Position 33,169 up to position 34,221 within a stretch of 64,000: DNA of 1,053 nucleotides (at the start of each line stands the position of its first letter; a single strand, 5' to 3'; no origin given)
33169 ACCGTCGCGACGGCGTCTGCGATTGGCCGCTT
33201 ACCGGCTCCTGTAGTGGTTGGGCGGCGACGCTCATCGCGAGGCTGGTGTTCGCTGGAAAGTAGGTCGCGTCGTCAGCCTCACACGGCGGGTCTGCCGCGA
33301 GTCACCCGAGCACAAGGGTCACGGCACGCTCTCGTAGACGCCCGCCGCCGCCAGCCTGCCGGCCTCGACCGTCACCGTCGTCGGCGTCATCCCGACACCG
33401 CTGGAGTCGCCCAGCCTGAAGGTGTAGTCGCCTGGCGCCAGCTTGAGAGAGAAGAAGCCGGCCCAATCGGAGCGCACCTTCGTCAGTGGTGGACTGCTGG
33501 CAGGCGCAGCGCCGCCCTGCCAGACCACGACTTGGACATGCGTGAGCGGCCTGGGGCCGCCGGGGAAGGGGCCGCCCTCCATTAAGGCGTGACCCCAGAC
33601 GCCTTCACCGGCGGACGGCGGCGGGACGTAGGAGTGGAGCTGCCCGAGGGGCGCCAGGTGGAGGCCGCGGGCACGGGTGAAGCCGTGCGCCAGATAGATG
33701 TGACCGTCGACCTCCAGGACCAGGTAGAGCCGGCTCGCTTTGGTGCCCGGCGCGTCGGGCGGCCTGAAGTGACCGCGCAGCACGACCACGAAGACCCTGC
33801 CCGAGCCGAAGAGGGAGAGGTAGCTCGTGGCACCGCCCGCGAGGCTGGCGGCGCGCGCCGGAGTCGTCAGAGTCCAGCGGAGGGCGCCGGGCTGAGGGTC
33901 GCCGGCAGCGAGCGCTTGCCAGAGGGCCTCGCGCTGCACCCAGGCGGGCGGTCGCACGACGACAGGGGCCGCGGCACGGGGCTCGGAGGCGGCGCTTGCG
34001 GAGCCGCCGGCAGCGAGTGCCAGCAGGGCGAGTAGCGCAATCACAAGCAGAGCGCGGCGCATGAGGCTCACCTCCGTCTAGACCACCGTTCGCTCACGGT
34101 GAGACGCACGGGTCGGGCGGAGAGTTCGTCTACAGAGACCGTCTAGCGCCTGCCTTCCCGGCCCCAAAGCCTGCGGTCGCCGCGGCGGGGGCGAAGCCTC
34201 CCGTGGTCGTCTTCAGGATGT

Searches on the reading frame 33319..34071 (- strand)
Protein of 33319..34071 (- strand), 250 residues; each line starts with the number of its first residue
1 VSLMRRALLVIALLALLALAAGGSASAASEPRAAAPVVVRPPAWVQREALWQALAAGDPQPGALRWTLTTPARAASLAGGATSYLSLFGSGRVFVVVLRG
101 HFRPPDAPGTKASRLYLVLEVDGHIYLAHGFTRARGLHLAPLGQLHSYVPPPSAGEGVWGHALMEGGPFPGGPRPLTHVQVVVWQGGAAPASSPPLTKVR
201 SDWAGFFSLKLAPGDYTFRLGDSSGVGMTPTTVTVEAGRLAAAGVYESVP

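Call 40: search_protein_families(library=pfam, proteins=[window:33319-34071:-], max_evalue=0.01)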
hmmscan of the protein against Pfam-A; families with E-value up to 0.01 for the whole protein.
window:33319-34071:- (250 aa): 0 families

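Call 61: search_protein_families(library=ncbifam, proteins=[window:33319-34071:-], max_evalue=0.001)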
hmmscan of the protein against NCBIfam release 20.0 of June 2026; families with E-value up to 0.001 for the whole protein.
window:33319-34071:- (250 aa): 0 families
